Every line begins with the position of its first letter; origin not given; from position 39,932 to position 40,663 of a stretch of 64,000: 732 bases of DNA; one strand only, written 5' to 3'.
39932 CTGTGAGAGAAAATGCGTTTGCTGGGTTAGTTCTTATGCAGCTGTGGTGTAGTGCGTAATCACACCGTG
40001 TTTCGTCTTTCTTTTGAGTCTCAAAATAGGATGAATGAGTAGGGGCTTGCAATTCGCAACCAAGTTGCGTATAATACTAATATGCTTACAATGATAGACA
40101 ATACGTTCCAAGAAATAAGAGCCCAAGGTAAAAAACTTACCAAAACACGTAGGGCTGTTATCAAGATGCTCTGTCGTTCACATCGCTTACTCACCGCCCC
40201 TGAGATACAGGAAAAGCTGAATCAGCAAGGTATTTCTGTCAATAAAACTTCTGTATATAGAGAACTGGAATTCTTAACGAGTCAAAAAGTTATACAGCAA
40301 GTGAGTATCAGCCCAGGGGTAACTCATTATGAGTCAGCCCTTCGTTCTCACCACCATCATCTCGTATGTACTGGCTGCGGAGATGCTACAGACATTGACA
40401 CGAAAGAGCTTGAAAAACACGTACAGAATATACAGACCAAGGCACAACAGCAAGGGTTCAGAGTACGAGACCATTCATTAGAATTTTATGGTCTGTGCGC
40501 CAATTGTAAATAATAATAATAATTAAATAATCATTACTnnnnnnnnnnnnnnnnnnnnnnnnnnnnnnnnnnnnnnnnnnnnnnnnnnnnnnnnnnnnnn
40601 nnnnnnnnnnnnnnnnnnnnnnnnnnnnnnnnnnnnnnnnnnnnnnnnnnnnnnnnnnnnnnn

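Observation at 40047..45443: Leaderless Fur-family-headed operon: metalloregulator - CooC-like ATPase - PLP decarboxylase - CysK-fold/rhodanese fusion - SufS-like desulfurase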

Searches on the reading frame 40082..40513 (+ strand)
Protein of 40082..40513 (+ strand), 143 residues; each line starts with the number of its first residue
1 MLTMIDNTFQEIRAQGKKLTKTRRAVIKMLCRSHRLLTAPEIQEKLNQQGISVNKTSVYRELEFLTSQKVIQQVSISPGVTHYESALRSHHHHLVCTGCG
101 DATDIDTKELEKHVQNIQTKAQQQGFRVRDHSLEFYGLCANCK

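Call 3: search_protein_families(library=pfam, proteins=[window:40082-40513:+], max_evalue=0.01)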
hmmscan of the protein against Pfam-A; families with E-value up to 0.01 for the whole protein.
window:40082-40513:+ (143 aa): 3 families
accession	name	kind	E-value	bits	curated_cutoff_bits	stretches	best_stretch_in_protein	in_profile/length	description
PF01475.25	FUR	-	4.9e-25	88.4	23.1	1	15-136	2-121/121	Ferric uptake regulator family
PF01316.27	Arg_repressor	-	0.00023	21.3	27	1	21-70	4-53/70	Arginine repressor, DNA binding domain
PF13565.12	HTH_32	-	0.00096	20.1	33.7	1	18-61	28-72/73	Homeodomain-like domain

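Call 4: search_protein_families(library=ncbifam, proteins=[window:40082-40513:+], max_evalue=0.01)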
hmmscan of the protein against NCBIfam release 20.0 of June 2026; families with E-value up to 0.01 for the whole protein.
window:40082-40513:+ (143 aa): 11 families
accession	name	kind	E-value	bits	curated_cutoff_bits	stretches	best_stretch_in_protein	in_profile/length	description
NF051892.1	TransRegFurBacil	equivalog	2.1e-23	83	220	1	4-143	4-144/149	ferric iron uptake transcriptional regulator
NF051891.1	TransRegFurHelico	equivalog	4.7e-20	72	200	1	4-143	10-146/148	ferric iron uptake transcriptional regulator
NF052545.1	TransRegPerRClab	equivalog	4e-19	69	180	1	9-143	5-135/138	transcriptional regulator PerR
NF047406.1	TransRegPerRTherm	equivalog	9.5e-16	58.2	200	1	17-143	4-126/130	manganese-dependent transcriptional regulator PerR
NF006999.0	PRK09462.1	equivalog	3.1e-14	52.8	146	1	9-141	5-135/148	ferric iron uptake transcriptional regulator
NF008646.0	PRK11639.1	equivalog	9.5e-12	44.9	167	1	15-143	20-147/171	zinc uptake transcriptional repressor Zur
NF047462.1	FUR_perox_PerRA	exception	1.1e-10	42.2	200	1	14-117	14-117/142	peroxide-responsive transcriptional repressor PerRA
NF045678.1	TransRegIrrA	equivalog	3.8e-10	39.8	150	1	8-111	9-112/138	iron response transcriptional regulator IrrA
NF045677.1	FeRespRegIrr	equivalog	1.6e-08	34.7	170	1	11-111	3-103/127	Fur family transcriptional regulator Irr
TIGR01529.1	argR_whole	equivalog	0.00022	21.2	130.45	1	22-72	2-52/146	arginine repressor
NF047461.1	FUR_perox_PerRB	exception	0.00031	20.7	250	1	29-111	39-120/143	peroxide-responsive transcriptional repressor PerRB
